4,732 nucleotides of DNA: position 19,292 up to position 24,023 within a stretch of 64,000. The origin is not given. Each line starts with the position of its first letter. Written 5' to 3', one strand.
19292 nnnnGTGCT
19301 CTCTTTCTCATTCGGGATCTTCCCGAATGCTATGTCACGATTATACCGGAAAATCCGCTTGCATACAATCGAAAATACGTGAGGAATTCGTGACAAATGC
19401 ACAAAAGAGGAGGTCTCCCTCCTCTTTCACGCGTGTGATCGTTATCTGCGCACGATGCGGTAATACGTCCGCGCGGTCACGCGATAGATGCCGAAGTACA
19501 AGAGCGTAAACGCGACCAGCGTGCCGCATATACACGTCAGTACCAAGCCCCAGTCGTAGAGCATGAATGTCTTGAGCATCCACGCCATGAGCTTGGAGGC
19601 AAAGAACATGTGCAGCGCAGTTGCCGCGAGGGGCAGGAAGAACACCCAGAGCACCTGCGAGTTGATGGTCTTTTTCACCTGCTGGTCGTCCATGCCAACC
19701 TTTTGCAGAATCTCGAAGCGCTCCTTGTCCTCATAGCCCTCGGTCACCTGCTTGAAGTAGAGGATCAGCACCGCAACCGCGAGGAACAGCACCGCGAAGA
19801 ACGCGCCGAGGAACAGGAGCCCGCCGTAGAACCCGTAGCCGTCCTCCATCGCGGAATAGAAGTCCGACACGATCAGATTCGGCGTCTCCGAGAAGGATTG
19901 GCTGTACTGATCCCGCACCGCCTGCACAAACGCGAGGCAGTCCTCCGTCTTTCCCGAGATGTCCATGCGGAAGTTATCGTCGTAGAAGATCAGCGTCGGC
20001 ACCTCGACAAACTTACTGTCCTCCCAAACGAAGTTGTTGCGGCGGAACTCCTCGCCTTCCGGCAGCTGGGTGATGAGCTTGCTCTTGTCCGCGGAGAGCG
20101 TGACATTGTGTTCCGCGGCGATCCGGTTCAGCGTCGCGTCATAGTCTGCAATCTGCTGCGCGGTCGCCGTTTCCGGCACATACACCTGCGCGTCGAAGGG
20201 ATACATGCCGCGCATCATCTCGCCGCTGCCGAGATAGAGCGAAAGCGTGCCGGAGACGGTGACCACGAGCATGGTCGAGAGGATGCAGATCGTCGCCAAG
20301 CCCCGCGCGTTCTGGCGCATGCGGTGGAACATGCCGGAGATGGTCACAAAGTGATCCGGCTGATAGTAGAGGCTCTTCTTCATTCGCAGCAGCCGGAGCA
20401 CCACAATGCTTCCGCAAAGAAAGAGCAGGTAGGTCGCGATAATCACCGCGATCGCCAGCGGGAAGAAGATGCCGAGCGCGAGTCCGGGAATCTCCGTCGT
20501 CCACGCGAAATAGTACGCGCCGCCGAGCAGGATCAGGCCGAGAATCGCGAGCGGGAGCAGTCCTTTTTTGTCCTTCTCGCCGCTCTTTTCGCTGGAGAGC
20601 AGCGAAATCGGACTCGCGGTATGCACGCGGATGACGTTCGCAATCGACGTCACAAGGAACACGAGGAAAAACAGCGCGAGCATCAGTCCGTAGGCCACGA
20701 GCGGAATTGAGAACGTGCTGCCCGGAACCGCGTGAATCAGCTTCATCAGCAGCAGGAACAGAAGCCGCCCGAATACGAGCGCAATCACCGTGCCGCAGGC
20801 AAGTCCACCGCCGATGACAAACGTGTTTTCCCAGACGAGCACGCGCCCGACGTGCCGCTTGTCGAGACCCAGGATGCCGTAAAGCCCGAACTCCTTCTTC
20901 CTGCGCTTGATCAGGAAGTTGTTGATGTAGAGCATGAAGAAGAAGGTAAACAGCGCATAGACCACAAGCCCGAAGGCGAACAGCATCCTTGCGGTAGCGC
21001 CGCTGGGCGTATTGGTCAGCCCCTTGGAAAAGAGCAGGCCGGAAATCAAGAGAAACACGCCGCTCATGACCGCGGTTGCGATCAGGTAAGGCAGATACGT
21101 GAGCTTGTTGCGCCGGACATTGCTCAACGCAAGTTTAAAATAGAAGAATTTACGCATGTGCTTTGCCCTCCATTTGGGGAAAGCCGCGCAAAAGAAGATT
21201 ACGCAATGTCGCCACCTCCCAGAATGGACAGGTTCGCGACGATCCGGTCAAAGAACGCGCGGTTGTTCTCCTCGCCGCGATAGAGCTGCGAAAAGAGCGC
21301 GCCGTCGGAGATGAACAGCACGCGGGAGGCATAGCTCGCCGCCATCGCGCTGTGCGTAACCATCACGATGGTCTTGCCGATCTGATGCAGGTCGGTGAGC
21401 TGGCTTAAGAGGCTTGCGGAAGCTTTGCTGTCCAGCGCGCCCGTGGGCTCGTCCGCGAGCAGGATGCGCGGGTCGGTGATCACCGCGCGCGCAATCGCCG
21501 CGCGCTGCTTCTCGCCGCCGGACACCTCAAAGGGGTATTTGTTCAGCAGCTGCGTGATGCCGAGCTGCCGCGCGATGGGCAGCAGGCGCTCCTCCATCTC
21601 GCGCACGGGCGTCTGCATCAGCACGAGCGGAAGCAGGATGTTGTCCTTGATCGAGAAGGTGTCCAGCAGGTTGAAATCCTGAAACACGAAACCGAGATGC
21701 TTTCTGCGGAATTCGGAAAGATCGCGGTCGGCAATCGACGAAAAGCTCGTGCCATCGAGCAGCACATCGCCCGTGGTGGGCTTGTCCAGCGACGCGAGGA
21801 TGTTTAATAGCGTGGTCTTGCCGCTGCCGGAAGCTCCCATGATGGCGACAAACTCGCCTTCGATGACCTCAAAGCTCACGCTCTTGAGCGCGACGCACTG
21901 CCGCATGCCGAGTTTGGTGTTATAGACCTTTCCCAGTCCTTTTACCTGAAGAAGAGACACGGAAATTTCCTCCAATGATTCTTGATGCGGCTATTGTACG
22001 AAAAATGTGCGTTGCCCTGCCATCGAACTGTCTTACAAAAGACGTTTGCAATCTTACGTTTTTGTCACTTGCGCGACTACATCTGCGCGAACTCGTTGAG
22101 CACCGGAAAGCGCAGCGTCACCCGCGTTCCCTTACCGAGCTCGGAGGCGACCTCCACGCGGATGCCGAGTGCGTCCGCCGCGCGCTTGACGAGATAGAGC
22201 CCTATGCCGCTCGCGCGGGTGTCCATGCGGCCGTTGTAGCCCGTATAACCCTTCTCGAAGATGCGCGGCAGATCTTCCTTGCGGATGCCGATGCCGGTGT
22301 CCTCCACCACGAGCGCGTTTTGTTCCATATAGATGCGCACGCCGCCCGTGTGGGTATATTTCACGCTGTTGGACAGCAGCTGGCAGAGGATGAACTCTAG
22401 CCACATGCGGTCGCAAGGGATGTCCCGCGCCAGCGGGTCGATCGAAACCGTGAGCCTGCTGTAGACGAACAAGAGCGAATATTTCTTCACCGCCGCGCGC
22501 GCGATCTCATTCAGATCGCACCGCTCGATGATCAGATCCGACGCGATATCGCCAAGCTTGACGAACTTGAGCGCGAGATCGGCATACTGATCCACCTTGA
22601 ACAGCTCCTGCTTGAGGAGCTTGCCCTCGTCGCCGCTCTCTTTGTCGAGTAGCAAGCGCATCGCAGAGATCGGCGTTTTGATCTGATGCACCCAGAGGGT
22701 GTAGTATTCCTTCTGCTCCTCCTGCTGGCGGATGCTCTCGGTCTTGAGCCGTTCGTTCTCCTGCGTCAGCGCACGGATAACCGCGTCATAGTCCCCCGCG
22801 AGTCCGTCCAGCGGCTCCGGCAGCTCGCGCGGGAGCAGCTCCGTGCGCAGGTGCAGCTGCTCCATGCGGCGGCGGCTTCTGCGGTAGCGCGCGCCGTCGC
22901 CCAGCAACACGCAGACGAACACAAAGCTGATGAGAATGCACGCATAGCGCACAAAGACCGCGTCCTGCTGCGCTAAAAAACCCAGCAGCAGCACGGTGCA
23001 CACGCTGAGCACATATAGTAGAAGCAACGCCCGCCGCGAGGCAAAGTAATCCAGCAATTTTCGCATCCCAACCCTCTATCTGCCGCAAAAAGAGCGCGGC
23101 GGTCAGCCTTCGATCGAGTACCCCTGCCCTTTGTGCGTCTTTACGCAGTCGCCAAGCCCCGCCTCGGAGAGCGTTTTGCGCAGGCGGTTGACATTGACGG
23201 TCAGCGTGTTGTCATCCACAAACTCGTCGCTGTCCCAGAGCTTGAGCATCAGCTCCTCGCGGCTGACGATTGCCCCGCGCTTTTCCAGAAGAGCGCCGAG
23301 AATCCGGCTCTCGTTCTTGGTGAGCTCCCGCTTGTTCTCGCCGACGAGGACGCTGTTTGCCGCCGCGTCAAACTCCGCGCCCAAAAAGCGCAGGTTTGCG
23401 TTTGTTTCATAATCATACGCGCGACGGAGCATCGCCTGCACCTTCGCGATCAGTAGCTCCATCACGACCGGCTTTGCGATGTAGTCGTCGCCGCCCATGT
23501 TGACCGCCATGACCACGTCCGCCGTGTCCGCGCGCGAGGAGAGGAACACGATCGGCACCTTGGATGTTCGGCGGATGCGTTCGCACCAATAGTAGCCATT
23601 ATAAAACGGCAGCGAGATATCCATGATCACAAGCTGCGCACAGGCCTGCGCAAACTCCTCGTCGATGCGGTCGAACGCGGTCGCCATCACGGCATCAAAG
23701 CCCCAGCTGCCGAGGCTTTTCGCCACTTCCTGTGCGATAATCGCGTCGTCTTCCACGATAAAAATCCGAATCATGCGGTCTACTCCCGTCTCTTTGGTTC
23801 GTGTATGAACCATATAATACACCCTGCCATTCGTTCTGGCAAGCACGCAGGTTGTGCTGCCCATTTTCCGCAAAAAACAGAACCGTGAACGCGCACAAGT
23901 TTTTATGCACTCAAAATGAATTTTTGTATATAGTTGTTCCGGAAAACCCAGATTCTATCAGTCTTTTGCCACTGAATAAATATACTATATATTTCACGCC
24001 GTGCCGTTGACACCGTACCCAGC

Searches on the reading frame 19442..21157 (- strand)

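Call 8: search_protein_families(library=pfam, proteins=[window:19442-21157:-], max_evalue=0.001)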
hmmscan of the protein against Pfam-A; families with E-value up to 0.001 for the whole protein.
window:19442-21157:- (571 aa): 1 family
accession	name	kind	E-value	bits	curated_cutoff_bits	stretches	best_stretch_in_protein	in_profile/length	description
PF02687.27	FtsX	-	4.8e-18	65.8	25.5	2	64-182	4-119/120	FtsX-like permease C-terminal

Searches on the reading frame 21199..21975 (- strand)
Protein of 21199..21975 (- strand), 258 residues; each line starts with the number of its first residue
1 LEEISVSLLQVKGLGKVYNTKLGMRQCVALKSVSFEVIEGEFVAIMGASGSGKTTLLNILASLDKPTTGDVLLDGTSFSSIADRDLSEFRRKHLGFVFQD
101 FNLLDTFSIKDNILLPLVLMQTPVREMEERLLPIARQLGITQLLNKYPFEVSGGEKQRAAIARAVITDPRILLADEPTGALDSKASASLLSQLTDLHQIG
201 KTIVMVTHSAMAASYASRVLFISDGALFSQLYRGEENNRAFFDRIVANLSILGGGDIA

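Call 27: search_protein_families(library=pfam, proteins=[window:21199-21975:-], max_evalue=0.0001)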
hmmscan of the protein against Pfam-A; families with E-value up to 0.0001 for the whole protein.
window:21199-21975:- (258 aa): 2 families
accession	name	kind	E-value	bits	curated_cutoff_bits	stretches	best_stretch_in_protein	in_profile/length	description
PF00005.33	ABC_tran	-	8e-35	120.9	25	1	30-178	1-136/137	ABC transporter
PF13304.12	AAA_21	-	3e-07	31.3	27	0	42-91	1-67/304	AAA domain, putative AbiEii toxin, Type IV TA system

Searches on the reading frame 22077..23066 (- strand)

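Call 27: search_protein_families(library=pfam, proteins=[window:22077-23066:-], max_evalue=0.0001)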
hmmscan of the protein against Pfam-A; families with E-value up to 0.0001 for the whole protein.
window:22077-23066:- (329 aa): 1 family
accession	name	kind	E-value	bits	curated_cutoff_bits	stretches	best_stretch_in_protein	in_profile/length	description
PF02518.31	HATPase_c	-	4.9e-21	75.7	26.4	1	219-322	2-109/111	Histidine kinase-, DNA gyrase B-, and HSP90-like ATPase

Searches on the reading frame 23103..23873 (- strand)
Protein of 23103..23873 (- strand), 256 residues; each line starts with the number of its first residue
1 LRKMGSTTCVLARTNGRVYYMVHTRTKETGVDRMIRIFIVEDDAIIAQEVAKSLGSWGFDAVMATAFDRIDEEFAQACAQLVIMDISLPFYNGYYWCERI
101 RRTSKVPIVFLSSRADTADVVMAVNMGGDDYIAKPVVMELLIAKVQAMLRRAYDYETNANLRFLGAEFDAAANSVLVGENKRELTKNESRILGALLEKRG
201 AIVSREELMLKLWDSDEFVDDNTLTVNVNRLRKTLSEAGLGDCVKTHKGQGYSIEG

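Call 27: search_protein_families(library=pfam, proteins=[window:23103-23873:-], max_evalue=0.0001)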
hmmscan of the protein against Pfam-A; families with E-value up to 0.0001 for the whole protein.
window:23103-23873:- (256 aa): 2 families
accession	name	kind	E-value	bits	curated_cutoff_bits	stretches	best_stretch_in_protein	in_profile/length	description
PF00486.34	Trans_reg_C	-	5.7e-21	74.8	26.2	1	182-253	4-76/77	Transcriptional regulatory protein, C terminal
PF00072.30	Response_reg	-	5.2e-19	68.9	30.2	1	37-145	1-110/111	Response regulator receiver domain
